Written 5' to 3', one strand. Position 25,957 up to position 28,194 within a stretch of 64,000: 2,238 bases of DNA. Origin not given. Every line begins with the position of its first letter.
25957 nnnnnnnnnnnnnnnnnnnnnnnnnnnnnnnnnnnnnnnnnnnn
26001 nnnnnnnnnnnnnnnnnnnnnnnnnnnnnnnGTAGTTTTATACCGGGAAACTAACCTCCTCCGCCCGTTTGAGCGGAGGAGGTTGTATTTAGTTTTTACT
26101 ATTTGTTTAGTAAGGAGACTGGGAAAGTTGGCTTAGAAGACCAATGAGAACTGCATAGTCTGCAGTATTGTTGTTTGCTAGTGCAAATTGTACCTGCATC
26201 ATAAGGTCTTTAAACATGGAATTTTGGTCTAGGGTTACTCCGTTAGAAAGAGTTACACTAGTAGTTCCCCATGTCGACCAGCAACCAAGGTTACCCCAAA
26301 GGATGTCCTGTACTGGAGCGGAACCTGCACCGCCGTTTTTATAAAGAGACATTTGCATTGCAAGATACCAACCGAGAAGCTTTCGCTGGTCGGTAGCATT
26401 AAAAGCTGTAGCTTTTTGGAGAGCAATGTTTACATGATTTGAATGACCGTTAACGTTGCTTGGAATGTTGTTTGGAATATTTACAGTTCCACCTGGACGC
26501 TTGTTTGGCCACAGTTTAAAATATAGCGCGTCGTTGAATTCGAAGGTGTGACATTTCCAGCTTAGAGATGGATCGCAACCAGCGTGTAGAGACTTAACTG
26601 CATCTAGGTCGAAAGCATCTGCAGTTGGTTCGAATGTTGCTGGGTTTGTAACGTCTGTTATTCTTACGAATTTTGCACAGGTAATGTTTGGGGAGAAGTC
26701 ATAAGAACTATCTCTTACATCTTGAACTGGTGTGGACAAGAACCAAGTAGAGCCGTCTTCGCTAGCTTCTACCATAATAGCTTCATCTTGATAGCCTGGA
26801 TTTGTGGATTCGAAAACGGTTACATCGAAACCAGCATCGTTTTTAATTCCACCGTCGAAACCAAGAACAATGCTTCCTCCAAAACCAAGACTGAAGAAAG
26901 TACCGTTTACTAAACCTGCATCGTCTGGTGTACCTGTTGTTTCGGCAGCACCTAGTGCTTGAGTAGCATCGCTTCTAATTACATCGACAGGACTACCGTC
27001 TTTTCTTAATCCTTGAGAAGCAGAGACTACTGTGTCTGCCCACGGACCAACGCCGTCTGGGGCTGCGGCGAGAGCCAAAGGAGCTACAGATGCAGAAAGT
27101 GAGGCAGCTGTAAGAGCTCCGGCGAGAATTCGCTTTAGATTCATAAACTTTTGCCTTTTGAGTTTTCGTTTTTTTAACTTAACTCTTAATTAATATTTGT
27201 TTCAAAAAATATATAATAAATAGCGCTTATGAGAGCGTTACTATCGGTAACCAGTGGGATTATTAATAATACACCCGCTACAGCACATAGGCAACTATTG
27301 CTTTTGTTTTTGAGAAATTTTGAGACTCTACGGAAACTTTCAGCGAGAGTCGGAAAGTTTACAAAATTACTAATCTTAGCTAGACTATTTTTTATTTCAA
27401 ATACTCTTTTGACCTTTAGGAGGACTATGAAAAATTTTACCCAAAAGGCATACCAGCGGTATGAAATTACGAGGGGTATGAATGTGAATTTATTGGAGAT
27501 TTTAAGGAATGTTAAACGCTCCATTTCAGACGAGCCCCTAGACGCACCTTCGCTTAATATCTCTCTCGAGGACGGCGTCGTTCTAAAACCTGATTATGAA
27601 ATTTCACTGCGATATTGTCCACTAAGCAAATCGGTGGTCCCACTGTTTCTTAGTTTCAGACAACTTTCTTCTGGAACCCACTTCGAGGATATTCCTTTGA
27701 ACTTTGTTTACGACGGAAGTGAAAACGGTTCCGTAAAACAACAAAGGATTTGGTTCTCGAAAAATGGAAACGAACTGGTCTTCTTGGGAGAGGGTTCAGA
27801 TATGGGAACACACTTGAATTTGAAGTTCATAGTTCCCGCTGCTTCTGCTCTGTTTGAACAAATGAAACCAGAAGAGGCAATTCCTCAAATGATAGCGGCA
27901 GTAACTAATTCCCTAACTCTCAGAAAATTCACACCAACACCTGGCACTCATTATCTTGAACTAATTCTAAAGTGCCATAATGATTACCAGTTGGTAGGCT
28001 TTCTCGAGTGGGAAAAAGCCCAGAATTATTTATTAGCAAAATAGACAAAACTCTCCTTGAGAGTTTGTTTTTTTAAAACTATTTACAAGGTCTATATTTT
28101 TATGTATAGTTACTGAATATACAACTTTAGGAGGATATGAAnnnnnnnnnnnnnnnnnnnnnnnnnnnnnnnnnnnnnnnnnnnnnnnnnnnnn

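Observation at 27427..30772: Plus-strand five-gene island of individually promoted unknown genes, including a STAS protein and tandem paralogs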

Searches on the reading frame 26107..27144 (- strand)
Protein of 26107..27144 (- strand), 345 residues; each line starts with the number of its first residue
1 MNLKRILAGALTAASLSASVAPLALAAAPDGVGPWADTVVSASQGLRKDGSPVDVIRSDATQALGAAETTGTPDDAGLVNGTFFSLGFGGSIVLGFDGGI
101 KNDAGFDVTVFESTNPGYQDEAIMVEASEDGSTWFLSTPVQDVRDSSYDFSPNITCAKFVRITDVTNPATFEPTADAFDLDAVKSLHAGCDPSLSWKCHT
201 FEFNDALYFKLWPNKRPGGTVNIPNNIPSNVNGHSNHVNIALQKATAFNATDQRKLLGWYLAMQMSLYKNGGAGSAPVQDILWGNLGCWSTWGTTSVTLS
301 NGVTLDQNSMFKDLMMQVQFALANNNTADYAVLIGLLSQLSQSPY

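Call 6: search_protein_families(library=pfam, proteins=[window:26107-27144:-], max_evalue=1)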
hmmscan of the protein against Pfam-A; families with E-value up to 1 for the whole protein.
window:26107-27144:- (345 aa): 0 families

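Call 44: find_related_loci(query=A6, collection=genome_contigs, flank=10000)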
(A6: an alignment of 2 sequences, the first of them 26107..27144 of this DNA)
Query A6 (345 aa) in genome_contigs; peptide patterns used: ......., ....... (x = any residue, [..] = any of these).
40 stretches matched a pattern, but none encodes a relative of the query by tblastn (E <= 1e-3).

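Call 100: search_protein_families(library=ncbifam, proteins=[window:26107-27144:-], max_evalue=0.1)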
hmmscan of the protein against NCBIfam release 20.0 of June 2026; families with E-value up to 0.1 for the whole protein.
window:26107-27144:- (345 aa): 0 families

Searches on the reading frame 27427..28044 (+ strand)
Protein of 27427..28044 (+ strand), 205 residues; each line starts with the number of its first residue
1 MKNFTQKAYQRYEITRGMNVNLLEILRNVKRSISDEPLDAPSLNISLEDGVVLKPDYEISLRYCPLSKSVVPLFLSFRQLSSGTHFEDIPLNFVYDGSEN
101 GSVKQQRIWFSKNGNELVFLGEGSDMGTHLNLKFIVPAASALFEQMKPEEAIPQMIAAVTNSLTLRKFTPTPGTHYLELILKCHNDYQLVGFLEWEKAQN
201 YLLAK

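Call 6: search_protein_families(library=pfam, proteins=[window:27427-28044:+], max_evalue=1)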
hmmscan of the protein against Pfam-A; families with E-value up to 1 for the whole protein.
window:27427-28044:+ (205 aa): 0 families

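Call 7: search_protein_families(library=ncbifam, proteins=[window:27427-28044:+], max_evalue=1)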
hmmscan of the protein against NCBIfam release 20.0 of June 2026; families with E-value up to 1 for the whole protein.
window:27427-28044:+ (205 aa): 0 families

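Call 11: search_protein_families(library=padloc, proteins=[window:27427-28044:+], max_evalue=1)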
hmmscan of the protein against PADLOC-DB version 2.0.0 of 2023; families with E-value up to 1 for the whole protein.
window:27427-28044:+ (205 aa): 0 families

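Call 12: search_protein_families(library=phrogs, proteins=[window:27427-28044:+], max_evalue=1)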
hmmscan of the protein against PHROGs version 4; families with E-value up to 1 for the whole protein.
window:27427-28044:+ (205 aa): 0 families

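Call 41: find_related_loci(query=A3, collection=viral_contigs, flank=8000)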
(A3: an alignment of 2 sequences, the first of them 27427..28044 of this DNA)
Query A3 (205 aa) in viral_contigs; peptide patterns used: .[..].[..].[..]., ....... (x = any residue, [..] = any of these).
399 stretches matched a pattern, but none encodes a relative of the query by tblastn (E <= 1e-3).

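Call 53: search_solved_structures(query=A9, max_evalue=10)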
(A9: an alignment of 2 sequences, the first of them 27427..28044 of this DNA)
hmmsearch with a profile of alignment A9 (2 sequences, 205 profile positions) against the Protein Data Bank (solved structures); distinct sequences matched with E-value up to 10: 9.
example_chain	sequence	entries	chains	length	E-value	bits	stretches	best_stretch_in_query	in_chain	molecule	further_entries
3f02_A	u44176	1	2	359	0.12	15.3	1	111-177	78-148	Neuroserpin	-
3fgq_A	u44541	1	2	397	0.14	15.1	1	111-177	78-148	Neuroserpin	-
3f5n_A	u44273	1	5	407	0.14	15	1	111-177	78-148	Neuroserpin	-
2f53_E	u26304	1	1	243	1.8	11.4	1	85-154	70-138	T-cell receptor, beta chain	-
2bnq_E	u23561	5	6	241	1.9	11.3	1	85-154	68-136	T-CELL RECEPTOR BETA CHAIN C REGION | T-cell receptor beta chain | T cell receptor beta variable 6-5,Human nkt tcr beta chain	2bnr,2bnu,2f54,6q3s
2p5w_E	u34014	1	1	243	1.9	11.3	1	84-154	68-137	Hypothetical protein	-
2p5e_E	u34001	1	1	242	2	11.3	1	84-154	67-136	Hypothetical protein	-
2pyf_B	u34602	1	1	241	2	11.3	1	84-154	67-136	T-Cell Receptor, Beta Chain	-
2pye_E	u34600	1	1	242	2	11.2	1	84-154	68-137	T-Cell Receptor, Beta Chain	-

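Call 71: predict_structure(protein=window:27427-28044:+)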
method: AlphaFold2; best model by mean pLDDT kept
length: 205 residues; sequences in the alignment: 1
mean_pLDDT: 47.8   pTM: 0.41
mean pLDDT of the five models: 47.8, 42.4, 40.1, 39.2, 33.3
residues with pLDDT >= 90: 0; 70-90: 0; 50-70: 95; < 50: 110
segments of 3 or more residues with pLDDT < 50: 1-21, 23-42, 44-52, 92-143, 203-205
pLDDT, mean of each block of 10 residues (from residue 1): 28 42 46 41 44 54 55 61 59 47 40 30 29 41 49 51 60 63 58 58 47
secondary structure, 60 per line:
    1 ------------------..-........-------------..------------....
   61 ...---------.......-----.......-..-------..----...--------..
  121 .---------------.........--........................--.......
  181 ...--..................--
elements in order: H22-29 E57-63 E73-79 E85-91 E108-110 E119-121 H137-145 H148-162 E163-171 E174-183 E186-194 H195-203

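Call 79: fold_search(model_id=the predicted structure, library=pdb)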
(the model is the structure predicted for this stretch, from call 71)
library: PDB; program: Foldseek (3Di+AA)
matches with E <= 10: 539; with E <= 0.001: 0
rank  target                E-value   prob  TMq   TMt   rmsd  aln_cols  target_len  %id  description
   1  2y3v_B                1.7e-01  0.16  0.18  0.21  17.6       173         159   10  N-terminal head domain of Danio rerio SAS-6 (released 2011-02-09)
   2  6zz8_D                3.9e-01  0.14  0.18  0.18  17.4       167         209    6  MB_CRS6-15 bound to CrSAS-6_6HR (released 2021-07-07)
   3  6qlf_P                4.3e-01  0.07  0.17  0.15  16.4       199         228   12  Structure of inner kinetochore CCAN complex with mask1 (released 2019-10-02)
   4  3qux_A                4.6e-01  0.06  0.12  0.10  17.0       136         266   11  Structure of the mouse CD1d-alpha-C-GalCer-iNKT TCR complex (released 2011-06-29)
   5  5ufu_B                5.7e-01  0.06  0.12  0.15  25.9       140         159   14  Structure of AMPK bound to activator (released 2017-05-17)
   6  7rpy_A                5.7e-01  0.03  0.14  0.13  15.2       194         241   10  X25-2 domain of Sca5 from Ruminococcus bromii (released 2022-04-13)
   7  4ckn_C                6.1e-01  0.16  0.22  0.24  16.7       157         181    8  Structure of an N-terminal fragment of Leishmania SAS-6 containing parts of its coiled coil domain, F257E mutant (released 2014-03-05)
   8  7b26_C                6.4e-01  0.08  0.14  0.17  16.0       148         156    7  CirpA1 in complex with pseudo-monomeric Properdin lacking TSR2-3 (released 2021-12-08)
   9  4elm_A                6.8e-01  0.04  0.11  0.09  18.1       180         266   10  Crystal structure of the mouse CD1d-lysosulfatide-Hy19.3 TCR complex (released 2012-07-25)
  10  9y9z_36               7.2e-01  0.09  0.20  0.19  19.2       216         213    8  Cryo-EM structure of conoid fiber from Toxoplasma gondii (24-nm repeat) (released 2025-12-03)
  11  3q0y_D                7.6e-01  0.09  0.18  0.24  16.2       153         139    9  N-terminal domain of C. reinhardtii SAS-6 homolog Bld12p (released 2011-02-09)
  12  6zzc_B000             8.0e-01  0.09  0.18  0.18  17.0       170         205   10  MB_CRS6-1 bound to CrSAS-6_6HR (released 2021-07-07)
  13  4ckn_B                8.5e-01  0.13  0.22  0.24  16.7       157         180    8  Structure of an N-terminal fragment of Leishmania SAS-6 containing parts of its coiled coil domain, F257E mutant (released 2014-03-05)
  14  9y9z_35               8.5e-01  0.10  0.22  0.21  16.0       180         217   10  Cryo-EM structure of conoid fiber from Toxoplasma gondii (24-nm repeat) (released 2025-12-03)
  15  5t5t_B                8.5e-01  0.06  0.13  0.15  25.9       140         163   13  AMPK bound to allosteric activator (released 2017-03-29)
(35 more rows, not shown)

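Call 89: search_dna_similar(query=window:27427-28044:+, collection=phages, mode=protein, max_evalue=0.1, max_rows=5)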
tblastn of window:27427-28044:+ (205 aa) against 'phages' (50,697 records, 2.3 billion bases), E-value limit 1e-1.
No match.

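Call 101: list_cluster_members(proteins=[window:27427-28044:+, window:28142-28534:+, window:30134-30772:+, window:26107-27144:-, window:27229-28044:+])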
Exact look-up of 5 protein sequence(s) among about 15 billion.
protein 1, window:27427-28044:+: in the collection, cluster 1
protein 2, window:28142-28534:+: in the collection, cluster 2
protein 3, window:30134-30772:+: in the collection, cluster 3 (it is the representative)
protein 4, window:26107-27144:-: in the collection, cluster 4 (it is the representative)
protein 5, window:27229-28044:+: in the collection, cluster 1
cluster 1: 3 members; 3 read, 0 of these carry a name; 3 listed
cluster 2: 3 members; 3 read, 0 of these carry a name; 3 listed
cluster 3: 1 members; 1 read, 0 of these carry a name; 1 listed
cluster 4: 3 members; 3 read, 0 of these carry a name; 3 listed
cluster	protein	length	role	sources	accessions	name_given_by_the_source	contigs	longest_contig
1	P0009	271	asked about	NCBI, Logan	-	-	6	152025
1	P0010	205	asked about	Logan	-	-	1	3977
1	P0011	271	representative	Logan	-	-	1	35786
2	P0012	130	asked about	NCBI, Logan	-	-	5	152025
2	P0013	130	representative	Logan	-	-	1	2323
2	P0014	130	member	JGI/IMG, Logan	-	-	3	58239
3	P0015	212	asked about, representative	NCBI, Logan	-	-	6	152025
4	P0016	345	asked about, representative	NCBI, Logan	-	-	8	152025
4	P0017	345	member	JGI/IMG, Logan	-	-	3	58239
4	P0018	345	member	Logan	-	-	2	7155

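Call 102: find_encoding_contigs(protein=P0018, flank=8000, max_places=4)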
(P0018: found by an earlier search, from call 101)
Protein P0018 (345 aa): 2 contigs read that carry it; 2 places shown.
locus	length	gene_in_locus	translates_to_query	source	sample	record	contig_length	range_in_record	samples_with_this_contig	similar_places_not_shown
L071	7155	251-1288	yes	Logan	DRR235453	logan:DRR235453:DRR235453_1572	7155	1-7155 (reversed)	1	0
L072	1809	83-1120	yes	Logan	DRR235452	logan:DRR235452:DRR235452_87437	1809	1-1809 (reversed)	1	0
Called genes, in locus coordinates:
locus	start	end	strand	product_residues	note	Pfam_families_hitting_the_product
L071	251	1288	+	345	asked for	-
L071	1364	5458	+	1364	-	PF00535:Glycos_transf_2, PF13641:Glyco_tranf_2_3, PF13632:Glyco_trans_2_3, PF01943:Polysacc_synt, PF13439:Glyco_transf_4, PF20706:GT4-conflict, PF00534:Glycos_transf_1, PF13692:Glyco_trans_1_4, +1 more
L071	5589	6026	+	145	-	-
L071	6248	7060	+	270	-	-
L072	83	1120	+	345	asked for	-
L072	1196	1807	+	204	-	?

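Call 103: find_encoding_contigs(protein=P0013, flank=8000, max_places=4)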
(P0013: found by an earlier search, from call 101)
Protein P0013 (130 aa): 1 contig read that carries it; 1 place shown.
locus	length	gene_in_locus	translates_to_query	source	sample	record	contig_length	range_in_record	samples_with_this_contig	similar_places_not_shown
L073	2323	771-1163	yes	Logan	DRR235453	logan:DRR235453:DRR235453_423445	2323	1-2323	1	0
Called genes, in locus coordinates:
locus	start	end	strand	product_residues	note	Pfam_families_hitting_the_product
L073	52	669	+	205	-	-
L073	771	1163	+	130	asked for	PF01740:STAS, PF13466:STAS_2 (faint)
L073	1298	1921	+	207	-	-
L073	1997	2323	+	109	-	?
